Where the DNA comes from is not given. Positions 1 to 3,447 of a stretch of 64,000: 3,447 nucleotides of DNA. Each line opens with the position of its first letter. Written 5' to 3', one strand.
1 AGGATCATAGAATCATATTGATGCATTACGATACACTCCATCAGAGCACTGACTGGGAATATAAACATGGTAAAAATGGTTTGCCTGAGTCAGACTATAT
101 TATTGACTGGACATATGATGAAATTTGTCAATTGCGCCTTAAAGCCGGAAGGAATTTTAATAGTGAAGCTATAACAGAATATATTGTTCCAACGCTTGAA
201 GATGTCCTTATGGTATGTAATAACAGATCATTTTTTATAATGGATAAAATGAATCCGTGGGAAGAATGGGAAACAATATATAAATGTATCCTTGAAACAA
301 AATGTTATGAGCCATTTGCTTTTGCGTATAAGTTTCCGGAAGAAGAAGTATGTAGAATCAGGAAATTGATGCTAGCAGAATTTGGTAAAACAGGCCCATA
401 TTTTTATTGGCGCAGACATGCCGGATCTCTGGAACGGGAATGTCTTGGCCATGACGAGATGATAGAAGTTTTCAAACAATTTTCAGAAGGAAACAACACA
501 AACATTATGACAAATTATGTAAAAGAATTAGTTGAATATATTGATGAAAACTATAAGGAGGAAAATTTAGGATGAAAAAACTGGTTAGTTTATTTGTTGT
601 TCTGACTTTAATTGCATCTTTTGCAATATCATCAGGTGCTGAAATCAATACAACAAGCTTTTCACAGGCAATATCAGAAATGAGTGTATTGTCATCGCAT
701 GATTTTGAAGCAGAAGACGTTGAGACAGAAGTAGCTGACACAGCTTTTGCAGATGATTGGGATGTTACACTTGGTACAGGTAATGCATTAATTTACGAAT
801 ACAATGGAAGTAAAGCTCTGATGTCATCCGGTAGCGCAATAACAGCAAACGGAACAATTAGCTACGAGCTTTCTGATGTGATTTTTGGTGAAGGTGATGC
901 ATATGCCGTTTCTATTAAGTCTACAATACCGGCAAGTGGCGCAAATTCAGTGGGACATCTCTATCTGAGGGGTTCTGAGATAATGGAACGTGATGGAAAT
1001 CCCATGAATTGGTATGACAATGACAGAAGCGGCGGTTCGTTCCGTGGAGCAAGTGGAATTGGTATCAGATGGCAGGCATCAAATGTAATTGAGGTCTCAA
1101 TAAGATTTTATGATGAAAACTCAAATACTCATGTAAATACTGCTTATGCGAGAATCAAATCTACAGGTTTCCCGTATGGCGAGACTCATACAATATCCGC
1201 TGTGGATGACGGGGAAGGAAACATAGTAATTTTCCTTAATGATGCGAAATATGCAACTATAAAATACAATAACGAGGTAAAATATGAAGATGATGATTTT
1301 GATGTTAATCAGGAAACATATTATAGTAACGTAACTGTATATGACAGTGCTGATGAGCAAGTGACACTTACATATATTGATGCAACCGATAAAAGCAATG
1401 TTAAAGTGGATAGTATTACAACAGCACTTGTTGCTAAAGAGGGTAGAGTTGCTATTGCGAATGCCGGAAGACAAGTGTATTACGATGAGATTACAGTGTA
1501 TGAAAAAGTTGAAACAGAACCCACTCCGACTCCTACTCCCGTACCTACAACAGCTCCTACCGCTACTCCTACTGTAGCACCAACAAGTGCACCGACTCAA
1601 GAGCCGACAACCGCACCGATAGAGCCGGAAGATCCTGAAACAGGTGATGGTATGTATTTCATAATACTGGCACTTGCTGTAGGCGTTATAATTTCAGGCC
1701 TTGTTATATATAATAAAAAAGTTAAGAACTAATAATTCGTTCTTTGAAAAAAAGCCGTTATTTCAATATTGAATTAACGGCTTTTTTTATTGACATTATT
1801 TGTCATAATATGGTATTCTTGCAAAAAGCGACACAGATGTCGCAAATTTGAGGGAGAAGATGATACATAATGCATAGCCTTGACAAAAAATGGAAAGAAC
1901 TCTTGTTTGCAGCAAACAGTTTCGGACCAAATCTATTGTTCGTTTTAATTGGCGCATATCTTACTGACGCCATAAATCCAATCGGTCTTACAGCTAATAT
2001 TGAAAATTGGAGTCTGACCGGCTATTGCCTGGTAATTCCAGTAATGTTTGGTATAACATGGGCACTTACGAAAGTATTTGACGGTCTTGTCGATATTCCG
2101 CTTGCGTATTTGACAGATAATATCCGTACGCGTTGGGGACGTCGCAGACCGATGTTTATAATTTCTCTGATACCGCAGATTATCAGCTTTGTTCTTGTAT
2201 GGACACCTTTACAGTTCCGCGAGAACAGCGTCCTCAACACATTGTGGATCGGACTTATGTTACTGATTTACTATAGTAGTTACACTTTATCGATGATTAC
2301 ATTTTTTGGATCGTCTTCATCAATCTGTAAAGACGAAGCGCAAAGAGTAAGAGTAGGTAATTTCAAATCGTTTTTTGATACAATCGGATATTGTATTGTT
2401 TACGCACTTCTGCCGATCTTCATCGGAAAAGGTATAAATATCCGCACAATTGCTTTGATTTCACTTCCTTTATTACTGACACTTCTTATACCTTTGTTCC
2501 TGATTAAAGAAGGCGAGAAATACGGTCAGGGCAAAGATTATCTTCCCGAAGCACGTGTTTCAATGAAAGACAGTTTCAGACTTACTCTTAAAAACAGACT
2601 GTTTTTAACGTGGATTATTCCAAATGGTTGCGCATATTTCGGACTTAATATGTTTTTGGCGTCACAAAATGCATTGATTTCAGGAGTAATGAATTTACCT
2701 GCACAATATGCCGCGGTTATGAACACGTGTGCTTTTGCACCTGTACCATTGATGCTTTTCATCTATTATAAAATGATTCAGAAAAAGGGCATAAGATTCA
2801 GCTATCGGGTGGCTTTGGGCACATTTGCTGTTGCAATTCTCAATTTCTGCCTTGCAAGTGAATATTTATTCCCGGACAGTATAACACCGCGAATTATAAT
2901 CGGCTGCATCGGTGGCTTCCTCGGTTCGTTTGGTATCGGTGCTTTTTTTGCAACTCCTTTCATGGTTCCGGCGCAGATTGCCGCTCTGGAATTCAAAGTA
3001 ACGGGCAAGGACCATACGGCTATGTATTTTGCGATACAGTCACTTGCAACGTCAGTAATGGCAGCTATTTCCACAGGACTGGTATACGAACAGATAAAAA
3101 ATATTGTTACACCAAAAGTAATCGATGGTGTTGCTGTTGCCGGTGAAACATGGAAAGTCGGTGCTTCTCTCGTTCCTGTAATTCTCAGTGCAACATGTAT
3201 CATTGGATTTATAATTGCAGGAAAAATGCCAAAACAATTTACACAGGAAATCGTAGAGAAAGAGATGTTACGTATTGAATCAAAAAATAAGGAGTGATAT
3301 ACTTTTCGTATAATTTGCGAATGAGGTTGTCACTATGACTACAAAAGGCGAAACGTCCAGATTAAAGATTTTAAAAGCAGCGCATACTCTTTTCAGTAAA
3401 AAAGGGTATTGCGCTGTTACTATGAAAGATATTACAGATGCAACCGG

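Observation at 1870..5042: anSME-type radical SAM/SPASM enzyme next to a TetR regulator and a GPH sugar symporter, with no sulfatase or precursor gene in view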

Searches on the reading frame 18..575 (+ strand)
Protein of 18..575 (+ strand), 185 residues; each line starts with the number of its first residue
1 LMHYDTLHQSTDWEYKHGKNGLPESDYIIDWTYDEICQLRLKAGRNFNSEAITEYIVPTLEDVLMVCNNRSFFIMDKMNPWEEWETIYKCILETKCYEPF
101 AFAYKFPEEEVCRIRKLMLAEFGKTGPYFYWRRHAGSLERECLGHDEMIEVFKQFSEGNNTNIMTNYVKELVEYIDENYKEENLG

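Call 3: search_protein_families(library=pfam, proteins=[window:18-575:+], max_evalue=0.01)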
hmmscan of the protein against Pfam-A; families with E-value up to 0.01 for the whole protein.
window:18-575:+ (185 aa): 1 family
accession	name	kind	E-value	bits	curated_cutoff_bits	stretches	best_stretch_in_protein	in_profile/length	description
PF03009.23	GDPD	-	0.0093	16.5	23.6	0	15-80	55-108/244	Glycerophosphoryl diester phosphodiesterase family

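Call 4: search_protein_families(library=ncbifam, proteins=[window:18-575:+], max_evalue=0.01)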
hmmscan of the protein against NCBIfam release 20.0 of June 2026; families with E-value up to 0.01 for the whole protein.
window:18-575:+ (185 aa): 0 families

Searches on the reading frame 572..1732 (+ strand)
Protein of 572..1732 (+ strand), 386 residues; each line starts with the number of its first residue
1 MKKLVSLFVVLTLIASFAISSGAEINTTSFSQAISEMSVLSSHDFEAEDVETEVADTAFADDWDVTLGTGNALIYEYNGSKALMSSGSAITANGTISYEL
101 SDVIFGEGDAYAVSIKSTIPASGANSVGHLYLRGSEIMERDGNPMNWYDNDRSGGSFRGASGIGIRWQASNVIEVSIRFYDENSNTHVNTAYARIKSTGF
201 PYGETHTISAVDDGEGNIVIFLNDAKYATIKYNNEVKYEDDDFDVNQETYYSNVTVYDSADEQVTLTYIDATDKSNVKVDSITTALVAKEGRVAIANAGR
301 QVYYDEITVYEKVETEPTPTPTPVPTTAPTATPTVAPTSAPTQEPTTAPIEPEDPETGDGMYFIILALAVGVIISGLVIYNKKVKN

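Call 3: search_protein_families(library=pfam, proteins=[window:572-1732:+], max_evalue=0.01)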
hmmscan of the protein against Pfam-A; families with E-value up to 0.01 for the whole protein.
window:572-1732:+ (386 aa): 1 family
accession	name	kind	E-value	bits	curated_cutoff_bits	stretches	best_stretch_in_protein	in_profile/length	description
PF05887.16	Trypan_PARP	-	0.0036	17.7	100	1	313-377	61-130/134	Procyclic acidic repetitive protein (PARP)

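Call 4: search_protein_families(library=ncbifam, proteins=[window:572-1732:+], max_evalue=0.01)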
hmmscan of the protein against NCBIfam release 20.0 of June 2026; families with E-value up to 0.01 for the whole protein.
window:572-1732:+ (386 aa): 2 families
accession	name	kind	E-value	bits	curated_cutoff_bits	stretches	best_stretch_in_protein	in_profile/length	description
NF033186.1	internalin_K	exception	0.0035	15.9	1100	1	277-350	467-541/604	class 1 internalin InlK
NF053819.1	EF0750_LPXTG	subfamily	0.0061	17.1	47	1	306-385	37-104/105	EF2685/EF0750 family sortase-dependent surface protein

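Call 14: find_encoding_contigs(protein=window:572-1732:+, flank=10000, max_places=4)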
Protein window:572-1732:+ (386 aa): 1 contig read that carries it; 1 place shown.
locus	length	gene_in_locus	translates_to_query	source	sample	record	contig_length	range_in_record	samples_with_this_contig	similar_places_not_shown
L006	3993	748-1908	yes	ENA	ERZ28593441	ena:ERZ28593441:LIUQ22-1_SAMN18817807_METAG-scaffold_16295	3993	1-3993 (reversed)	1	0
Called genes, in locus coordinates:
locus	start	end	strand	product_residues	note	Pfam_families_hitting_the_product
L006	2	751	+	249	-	?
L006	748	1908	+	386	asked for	-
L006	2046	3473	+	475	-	PF07690:MFS_1, PF13347:MFS_2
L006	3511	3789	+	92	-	PF00440:TetR_N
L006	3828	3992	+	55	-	?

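Call 21: find_homologous_proteins(query=L006:2-751:+, max_evalue=1e-20)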
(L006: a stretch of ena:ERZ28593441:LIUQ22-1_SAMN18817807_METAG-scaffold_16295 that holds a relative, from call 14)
Query L006:2-751:+ (249 aa): 24 proteins with E <= 1e-20 among 90 candidates.
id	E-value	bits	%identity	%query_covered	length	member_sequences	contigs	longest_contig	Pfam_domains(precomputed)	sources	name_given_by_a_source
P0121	6.3e-160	549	93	99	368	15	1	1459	PF03009.24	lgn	-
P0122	1.7e-122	426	74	98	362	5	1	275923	PF03009.24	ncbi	-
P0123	3.6e-122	425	73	98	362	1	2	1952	PF03009.24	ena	-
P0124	3.8e-122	425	73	99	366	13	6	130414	PF03009.24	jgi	-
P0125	1.6e-121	423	72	98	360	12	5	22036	PF03009.24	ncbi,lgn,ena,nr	ncbi:MAG: glycerophosphodiester phosphodiesterase family protein [Clostridia bacterium]|nr:glyceroph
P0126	1.2e-118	414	72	98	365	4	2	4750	PF03009.24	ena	-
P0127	1.2e-118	413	72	98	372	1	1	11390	PF03009.24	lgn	-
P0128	1.3e-118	413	70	98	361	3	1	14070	PF03009.24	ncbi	-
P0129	1.6e-118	413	72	98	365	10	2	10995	PF03009.24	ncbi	-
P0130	3.5e-118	412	70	98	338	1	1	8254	PF03009.24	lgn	-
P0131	4.6e-101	356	66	96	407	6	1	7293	PF03009.24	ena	-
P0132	1.2e-92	328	57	99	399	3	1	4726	PF03009.24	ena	-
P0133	4.5e-69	251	98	44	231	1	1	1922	PF03009.24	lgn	-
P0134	3.8e-34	137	37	78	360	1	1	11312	PF03009.24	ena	-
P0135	2.4e-31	127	42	67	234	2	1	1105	PF03009.24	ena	-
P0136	7.4e-31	126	40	68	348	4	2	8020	PF03009.24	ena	-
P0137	3.0e-29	120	38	78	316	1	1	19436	PF03009.24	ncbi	-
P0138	4.0e-29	120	46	63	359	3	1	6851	PF03009.24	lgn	-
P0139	4.4e-29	120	49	56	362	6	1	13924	PF03009.24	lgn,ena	-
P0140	3.9e-28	117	38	76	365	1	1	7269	PF03009.24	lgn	-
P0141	5.4e-28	116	44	59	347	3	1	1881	PF03009.24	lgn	-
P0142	5.9e-24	103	44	56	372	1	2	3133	PF03009.24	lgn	-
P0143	1.6e-23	102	35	81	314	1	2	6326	PF03009.24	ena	-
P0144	7.8e-23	99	34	75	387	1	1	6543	PF03009.24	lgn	-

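Call 23: find_encoding_contigs(protein=P0133, flank=10000, max_places=3)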
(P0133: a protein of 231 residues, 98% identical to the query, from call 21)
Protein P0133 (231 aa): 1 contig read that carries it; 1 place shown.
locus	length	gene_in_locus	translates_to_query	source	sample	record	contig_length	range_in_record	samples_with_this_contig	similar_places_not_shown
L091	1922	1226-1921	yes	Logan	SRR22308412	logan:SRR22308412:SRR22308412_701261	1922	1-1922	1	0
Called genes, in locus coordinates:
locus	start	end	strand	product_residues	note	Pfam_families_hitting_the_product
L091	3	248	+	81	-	?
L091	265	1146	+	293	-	PF00126:HTH_1, PF03466:LysR_substrate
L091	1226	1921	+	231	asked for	PF03009:GDPD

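Call 24: find_encoding_contigs(protein=P0121, flank=10000, max_places=3)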
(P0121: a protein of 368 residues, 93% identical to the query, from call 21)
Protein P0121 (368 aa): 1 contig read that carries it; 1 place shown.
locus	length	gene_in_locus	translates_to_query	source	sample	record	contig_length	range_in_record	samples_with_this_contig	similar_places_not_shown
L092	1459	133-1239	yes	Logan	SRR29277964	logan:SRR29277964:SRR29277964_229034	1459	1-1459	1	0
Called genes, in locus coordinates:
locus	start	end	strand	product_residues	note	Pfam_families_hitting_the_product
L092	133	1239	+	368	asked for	PF03009:GDPD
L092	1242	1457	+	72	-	?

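Call 36: search_protein_families(library=pfam, proteins=[L091:265-1146:+, L091:3-248:+], max_evalue=0.01)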
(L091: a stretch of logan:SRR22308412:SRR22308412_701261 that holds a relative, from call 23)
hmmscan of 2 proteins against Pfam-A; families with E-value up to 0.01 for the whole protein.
L091:265-1146:+ (293 aa): 4 families
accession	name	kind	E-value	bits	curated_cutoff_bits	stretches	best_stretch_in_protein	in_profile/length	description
PF03466.25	LysR_substrate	-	3.5e-32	111.9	28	1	91-276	7-190/209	LysR substrate binding domain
PF00126.33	HTH_1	-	2.8e-18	66.1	26.6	1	7-62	5-60/60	Bacterial regulatory helix-turn-helix protein, lysR family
PF21762.3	DEDDh_C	-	0.00081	20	27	1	39-117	16-97/188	DNA polymerase III subunit epsilon-like, C-terminal domain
PF01022.26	HTH_5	-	0.0015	18.8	22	1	22-40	22-40/47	Bacterial regulatory protein, arsR family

L091:3-248:+ (81 aa): 1 family
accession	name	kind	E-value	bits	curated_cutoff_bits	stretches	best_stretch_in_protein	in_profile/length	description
PF16347.10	SGSH_C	-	7.2e-07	29.9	29.3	1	3-53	98-150/154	N-sulphoglucosamine sulphohydrolase, C-terminal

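Call 46: find_related_loci(query=L006:2-751:+, collection=metagenome_contigs, flank=10000)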
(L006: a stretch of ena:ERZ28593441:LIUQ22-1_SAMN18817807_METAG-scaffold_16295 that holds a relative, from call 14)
Query L006:2-751:+ (249 aa) in metagenome_contigs; peptide patterns used: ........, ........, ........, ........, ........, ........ (x = any residue, [..] = any of these).
33 stretches matched a pattern; 4 encode a relative of the query (tblastn E <= 1e-3); 4 distinct loci.
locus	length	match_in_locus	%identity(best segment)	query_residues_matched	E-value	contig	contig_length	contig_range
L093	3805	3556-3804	87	1-83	3e-47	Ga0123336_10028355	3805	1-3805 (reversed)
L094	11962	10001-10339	40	15-141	6e-18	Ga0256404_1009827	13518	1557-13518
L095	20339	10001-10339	38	15-141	8e-17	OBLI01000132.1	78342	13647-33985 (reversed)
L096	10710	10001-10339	38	15-141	7e-17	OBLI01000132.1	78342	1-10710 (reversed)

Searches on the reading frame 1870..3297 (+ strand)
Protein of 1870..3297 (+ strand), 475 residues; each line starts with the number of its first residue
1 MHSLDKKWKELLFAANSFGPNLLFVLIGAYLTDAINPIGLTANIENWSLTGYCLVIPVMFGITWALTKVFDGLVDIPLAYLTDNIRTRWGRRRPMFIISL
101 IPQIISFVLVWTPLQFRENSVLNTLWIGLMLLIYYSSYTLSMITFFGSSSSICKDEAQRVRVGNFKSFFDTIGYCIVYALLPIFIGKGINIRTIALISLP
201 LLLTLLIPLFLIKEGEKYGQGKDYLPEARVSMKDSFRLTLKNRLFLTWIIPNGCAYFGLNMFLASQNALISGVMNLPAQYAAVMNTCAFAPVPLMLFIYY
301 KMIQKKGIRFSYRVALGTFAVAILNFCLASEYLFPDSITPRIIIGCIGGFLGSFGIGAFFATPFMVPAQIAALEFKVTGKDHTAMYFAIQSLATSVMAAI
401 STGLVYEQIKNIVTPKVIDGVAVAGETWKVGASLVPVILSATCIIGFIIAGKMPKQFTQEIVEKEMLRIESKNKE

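Call 3: search_protein_families(library=pfam, proteins=[window:1870-3297:+], max_evalue=0.01)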
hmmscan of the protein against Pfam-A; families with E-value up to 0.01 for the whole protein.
window:1870-3297:+ (475 aa): 2 families
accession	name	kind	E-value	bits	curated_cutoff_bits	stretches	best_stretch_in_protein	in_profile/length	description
PF13347.12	MFS_2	-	4.5e-28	98.4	27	1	54-410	29-382/427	MFS/sugar transport protein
PF07690.21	MFS_1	-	1.3e-09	37.9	33.4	1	65-401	39-346/347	Major Facilitator Superfamily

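Call 4: search_protein_families(library=ncbifam, proteins=[window:1870-3297:+], max_evalue=0.01)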
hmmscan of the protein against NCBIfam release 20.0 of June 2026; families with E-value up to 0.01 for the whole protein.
window:1870-3297:+ (475 aa): 5 families
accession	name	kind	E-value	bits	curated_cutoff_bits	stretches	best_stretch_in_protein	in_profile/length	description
TIGR00792.1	gph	subfamily_domain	1.1e-12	47.4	231.35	1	62-463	39-432/437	glycoside-pentoside-hexuronide (GPH):cation symporter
NF007749.0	PRK10429.1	equivalog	7.9e-07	28.2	456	1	58-410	42-395/473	melibiose:sodium transporter MelB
NF007353.0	PRK09848.1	equivalog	8.3e-07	28.1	528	1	62-281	48-266/457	glucuronide transporter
NF008526.0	PRK11462.1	equivalog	3.1e-06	26.2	836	1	56-180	42-165/460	glycoside-pentoside-hexuronide family transporter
NF007237.0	PRK09669.1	subfamily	1.5e-05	23.9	610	1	58-192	45-180/461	putative symporter YagG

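Call 19: find_encoding_contigs(protein=window:1870-3297:+, flank=10000, max_places=4)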
Protein window:1870-3297:+ (475 aa): no gene with exactly this product is on record in the collection.
